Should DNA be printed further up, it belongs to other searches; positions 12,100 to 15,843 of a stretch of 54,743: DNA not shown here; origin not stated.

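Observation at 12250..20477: Tandem array of three paralogous giant alpha-helical proteins of no recognisable family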

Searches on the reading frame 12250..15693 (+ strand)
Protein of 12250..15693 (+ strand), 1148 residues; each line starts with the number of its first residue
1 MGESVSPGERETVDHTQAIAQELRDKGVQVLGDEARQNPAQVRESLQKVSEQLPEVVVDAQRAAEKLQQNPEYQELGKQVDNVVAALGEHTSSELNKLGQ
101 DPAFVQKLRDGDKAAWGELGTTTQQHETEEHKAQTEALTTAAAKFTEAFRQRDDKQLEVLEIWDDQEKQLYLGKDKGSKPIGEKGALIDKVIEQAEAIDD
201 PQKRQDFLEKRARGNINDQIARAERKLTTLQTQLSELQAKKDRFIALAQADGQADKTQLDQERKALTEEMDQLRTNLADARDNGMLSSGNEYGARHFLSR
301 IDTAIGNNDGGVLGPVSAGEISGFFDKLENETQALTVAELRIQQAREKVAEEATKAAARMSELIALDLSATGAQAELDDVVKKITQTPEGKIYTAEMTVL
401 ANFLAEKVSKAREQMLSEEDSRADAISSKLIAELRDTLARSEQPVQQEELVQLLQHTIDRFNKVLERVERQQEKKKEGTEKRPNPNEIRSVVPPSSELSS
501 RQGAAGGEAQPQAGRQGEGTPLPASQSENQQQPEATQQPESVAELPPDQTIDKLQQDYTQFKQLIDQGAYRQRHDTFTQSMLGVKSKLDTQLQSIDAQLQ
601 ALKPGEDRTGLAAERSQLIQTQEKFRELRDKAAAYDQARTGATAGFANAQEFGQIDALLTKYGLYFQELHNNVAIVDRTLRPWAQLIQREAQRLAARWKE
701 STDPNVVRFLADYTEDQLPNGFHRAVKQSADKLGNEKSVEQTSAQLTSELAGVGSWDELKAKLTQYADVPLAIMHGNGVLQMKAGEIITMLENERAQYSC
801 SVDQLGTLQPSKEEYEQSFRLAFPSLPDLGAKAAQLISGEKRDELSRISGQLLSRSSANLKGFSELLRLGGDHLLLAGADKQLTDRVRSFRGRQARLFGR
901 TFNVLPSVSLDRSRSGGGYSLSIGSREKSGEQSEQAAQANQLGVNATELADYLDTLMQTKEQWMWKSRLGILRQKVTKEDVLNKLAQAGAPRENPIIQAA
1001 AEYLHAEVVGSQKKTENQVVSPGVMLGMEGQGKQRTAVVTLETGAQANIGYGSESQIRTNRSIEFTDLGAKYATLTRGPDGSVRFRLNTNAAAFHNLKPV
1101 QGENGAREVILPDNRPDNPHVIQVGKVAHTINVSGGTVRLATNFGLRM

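Call 6: search_protein_families(library=pfam, proteins=[window:12250-15693:+], max_evalue=1)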
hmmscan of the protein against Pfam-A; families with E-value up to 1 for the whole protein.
window:12250-15693:+ (1148 aa): 2 families
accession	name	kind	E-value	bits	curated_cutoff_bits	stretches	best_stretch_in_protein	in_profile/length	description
PF08706.16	D5_N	-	0.034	14.9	22.4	1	697-802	28-125/145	D5 N terminal like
PF23088.1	DUF7047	-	0.16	12.6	27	1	680-715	22-56/61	Domain of unknown function (DUF7047)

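Call 10: search_protein_families(library=ncbifam, proteins=[window:12250-15693:+], max_evalue=1)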
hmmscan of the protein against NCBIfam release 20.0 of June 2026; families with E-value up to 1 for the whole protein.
window:12250-15693:+ (1148 aa): 1 family
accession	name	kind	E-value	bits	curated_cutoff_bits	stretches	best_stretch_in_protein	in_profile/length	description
NF004593.0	PRK05928.4-2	equivalog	0.11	11.9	275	1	42-107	42-105/247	uroporphyrinogen-III synthase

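Call 11: search_solved_structures(query=window:12250-15693:+, max_evalue=1)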
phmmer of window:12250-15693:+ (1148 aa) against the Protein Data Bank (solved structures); distinct sequences matched with E-value up to 1: 1.
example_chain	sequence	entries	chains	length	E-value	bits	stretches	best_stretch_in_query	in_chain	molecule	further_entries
4zxq_A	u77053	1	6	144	0.15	13.4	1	304-400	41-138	Tail needle protein gp26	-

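Call 19: find_homologous_proteins(query=window:12250-15693:+, max_evalue=0.01)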
Query window:12250-15693:+: 8000 candidates shared short words with the query, none scored E <= 0.01.

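Call 37: search_protein_families(library=phrogs, proteins=[window:12250-15693:+], max_evalue=0.01)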
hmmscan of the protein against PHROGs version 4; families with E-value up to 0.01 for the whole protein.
window:12250-15693:+ (1148 aa): 0 families

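Call 38: search_protein_families(library=padloc, proteins=[window:12250-15693:+], max_evalue=0.01)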
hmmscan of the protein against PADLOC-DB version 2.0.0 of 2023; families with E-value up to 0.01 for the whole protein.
window:12250-15693:+ (1148 aa): 0 families

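Call 62: search_dna_similar(query=window:12250-15693:+, collection=phages, mode=protein, max_evalue=0.01)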
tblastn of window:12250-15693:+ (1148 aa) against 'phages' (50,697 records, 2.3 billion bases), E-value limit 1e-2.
No match.

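Call 75: predict_structure(alignment_id=A3)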
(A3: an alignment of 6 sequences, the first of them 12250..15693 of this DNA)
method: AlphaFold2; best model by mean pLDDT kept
length: 1148 residues; sequences in the alignment: 6
mean_pLDDT: 57.2   pTM: 0.36
mean pLDDT of the five models: 57.2, 54.9, 54.3, 54.2, 53.1
residues with pLDDT >= 90: 38; 70-90: 351; 50-70: 222; < 50: 537
segments of 3 or more residues with pLDDT < 50: 1-36, 39-69, 155-192, 203-205, 208-221, 281-328, 343-374, 383-400, 410-424, 437-447, 471-543, 881-887, 889-940, 965-973, 1017-1073, 1075-1083, 1088-1110, 1112-1148
pLDDT, mean of each block of 10 residues (from residue 1): 31 37 44 45 43 38 46 63 70 75 75 70 61 60 60 49 37 30 36 51 49 42 52 63 62 57 69 62 42 36 30 32 45 51 46 43 39 47 44 44 52 44 50 51 43 55 53 38 26 27 27 30 31 31 64 89 85 90 86 85 71 83 88 89 90 91 87 81 90 87 82 72 90 88 82 83 86 65 84 79 83 76 64 78 85 84 88 79 48 39 27 33 31 40 78 78 49 62 79 86 83 53 28 23 21 23 31 45 49 33 38 45 41 41 30
secondary structure, 60 per line:
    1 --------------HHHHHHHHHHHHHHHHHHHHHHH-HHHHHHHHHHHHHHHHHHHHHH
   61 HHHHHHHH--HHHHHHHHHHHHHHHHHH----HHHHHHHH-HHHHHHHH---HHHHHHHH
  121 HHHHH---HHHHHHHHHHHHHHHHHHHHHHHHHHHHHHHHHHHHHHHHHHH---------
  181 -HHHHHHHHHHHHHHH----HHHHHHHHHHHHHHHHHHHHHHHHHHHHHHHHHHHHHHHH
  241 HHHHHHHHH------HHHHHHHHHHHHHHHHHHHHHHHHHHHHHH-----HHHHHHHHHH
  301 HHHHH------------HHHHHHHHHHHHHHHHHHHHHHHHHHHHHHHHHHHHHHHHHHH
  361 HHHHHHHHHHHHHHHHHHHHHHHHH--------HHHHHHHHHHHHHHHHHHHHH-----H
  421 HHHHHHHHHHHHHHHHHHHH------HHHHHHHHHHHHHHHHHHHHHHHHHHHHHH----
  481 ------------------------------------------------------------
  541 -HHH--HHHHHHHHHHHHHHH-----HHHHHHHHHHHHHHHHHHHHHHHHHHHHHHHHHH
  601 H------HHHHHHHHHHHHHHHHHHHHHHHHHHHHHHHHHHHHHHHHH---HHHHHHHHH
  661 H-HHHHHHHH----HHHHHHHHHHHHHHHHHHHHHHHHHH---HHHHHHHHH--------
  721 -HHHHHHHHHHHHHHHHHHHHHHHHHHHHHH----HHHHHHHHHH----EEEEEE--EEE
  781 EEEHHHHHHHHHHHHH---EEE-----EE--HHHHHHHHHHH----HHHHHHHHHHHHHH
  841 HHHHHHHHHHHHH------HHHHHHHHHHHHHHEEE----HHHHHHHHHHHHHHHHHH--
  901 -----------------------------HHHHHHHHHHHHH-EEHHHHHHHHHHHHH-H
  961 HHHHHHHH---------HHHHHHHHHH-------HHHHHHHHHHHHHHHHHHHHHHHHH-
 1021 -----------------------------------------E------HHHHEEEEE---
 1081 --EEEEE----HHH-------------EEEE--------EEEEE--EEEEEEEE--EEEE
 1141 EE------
elements in order (helices of 4 or more, strands of 3 or more residues): H15-37 H39-68 H71-88 H93-100 H102-109 H113-125 H129-171 H182-196 H201-249 H256-285 H291-305 H318-385 H394-414 H420-440 H447-476 H547-561 H567-601 H608-648 H652-661 H663-670 H675-700 H704-712 H722-751 H756-765 E770-775 E778-783 H784-796 E800-802 H812-822 H827-853 H860-873 E874-876 H881-898 H930-942 H946-958 H960-968 H978-987 H995-1019 H1069-1072 E1073-1077 E1083-1087 E1108-1111 E1120-1124 E1127-1134 E1137-1142
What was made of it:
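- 12250..15696 (+): Gene A, 1148 aa. Layout: N-module (aa 1-130), helical region to aa 476, disordered P/Q/E-rich linker (aa 477-543), core unit (aa 545-1017) with a ~70-aa disordered insertion (about aa 874-943), and a basic beta-rich tail (aa 1018-1148). AlphaFold2 model with mean pLDDT 57, but 80-90 over aa 545-880 (call 75).
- On Type I secretion substrates (RTX-type): In A the conserved core is followed by a 130-aa tail (call 75).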

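Call 80: fold_search(model_id=the predicted structure, library=pdb)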
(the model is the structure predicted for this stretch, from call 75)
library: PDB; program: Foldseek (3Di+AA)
matches with E <= 10: 76; with E <= 0.001: 0
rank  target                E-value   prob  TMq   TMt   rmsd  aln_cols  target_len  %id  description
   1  9y6s_5a               3.7e-01  0.06  0.07  0.07  59.9      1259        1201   10  96-nm repeat of the Leishmania tarentolae doublet microtubule (released 2025-12-17)
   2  4jeu_B                1.6e+00  0.41  0.08  0.32  23.5       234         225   13  Crystal Structure of Munc18a and Syntaxin1 with native N-terminus complex (released 2013-07-17)
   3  5y2z_H                2.9e+00  0.12  0.03  0.09  12.3        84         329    7  Crystal structure of human LGI1 EPTP-ADAM22 complex (released 2018-05-02)
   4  8j02_A                2.9e+00  0.04  0.06  0.13  27.5       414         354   10  Human KCNQ2(F104A)-CaM-PIP2-CBD complex in state II (released 2023-12-13)
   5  9hcj_D0               3.1e+00  0.03  0.08  0.08  23.7       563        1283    9  D. discoideum nuclear pore complex (released 2024-12-25)
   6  8qai_A                3.4e+00  0.03  0.05  0.12  38.3       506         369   10  X-ray crystal structure of a de novo designed single-chain parallel coiled-coil alpha-helical barrel with 7 inner heli (released 2024-07-03)
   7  7sqc_C3               3.4e+00  0.01  0.05  0.05  107.4      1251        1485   12  Ciliary C1 central pair apparatus isolated from Chlamydomonas reinhardtii (released 2022-04-13)
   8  7tbm_c2               3.5e+00  0.02  0.06  0.08  32.3       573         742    8  Composite structure of the dilated human nuclear pore complex (NPC) generated with a 37A in situ cryo-ET map of CD4+  (released 2022-06-15)
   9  7tbm_c1               3.8e+00  0.02  0.06  0.08  32.3       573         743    8  Composite structure of the dilated human nuclear pore complex (NPC) generated with a 37A in situ cryo-ET map of CD4+  (released 2022-06-15)
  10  8wt6_B                4.2e+00  0.04  0.05  0.12  17.9       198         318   17  Cryo-EM structure of the IS621 recombinase in complex with bridge RNA, donor DNA, and target DNA in the pre-strand exc (released 2024-06-26)
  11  4pju_A                4.4e+00  0.04  0.08  0.10  20.8       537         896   12  crystal structure of human Stromal Antigen 2 (SA2) in complex with Sister Chromatid Cohesion protein 1 (Scc1) (released 2014-08-27)
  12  8tos_A                4.6e+00  0.03  0.06  0.10  32.2       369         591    8  ACE2-peptide 6 complex (released 2024-02-07)
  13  7k5b_B                4.6e+00  0.02  0.09  0.04  74.6      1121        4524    9  Structure of outer-arm dynein bound to microtubule doublet in microtubule binding state 2 (MTBS-2) (released 2021-09-29)
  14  8auw_A                4.6e+00  0.02  0.06  0.03  41.0       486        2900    8  Cryo-EM structure of human BIRC6 in complex with SMAC. (released 2023-02-15)
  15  7sqc_W1               4.6e+00  0.01  0.06  0.07  91.6      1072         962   11  Ciliary C1 central pair apparatus isolated from Chlamydomonas reinhardtii (released 2022-04-13)
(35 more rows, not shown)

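Call 90: list_cluster_members(proteins=[window:12250-15693:+, P0005, P0004])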
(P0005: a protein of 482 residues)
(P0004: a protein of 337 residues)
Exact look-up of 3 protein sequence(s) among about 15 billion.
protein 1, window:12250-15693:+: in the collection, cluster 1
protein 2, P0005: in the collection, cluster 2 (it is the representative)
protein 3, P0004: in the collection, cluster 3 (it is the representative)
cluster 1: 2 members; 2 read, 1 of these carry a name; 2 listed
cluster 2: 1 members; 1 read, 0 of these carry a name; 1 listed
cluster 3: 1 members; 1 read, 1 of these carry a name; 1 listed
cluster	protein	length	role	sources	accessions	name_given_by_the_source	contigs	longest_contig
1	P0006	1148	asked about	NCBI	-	-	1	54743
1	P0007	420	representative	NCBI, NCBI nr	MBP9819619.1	hypothetical protein KBC79_02665, partial [Candidatus Woesebacteria bacterium] | hypothetical protein [Candidatus Woesebacteria bacterium]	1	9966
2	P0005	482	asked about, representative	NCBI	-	-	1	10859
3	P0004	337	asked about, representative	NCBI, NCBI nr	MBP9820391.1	hypothetical protein KBC79_06690, partial [Candidatus Woesebacteria bacterium] | hypothetical protein [Candidatus Woesebacteria bacterium]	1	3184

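Call 91: find_encoding_contigs(protein=P0007, flank=10000, max_places=3)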
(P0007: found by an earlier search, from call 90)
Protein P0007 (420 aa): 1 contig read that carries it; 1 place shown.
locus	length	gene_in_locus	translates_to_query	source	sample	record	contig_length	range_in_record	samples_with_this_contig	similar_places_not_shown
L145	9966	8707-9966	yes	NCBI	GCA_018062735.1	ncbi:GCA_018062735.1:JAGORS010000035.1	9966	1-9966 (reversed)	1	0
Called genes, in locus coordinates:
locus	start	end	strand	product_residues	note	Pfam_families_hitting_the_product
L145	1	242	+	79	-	PF00294:PfkB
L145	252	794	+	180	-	-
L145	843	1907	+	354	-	PF00004:AAA, PF07728:AAA_5 (weak), PF22667:Lon_lid (weak)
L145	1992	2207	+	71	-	-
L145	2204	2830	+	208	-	PF03167:UDG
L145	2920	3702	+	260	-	-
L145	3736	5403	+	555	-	PF00753:Lactamase_B, PF12706:Lactamase_B_2, PF22505:RNase_J_b_CASP, PF17770:RNase_J_C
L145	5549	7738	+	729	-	PF17854:FtsK_alpha, PF01580:FtsK_SpoIIIE, PF09397:FtsK_gamma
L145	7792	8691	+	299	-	PF14257:DUF4349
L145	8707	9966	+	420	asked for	?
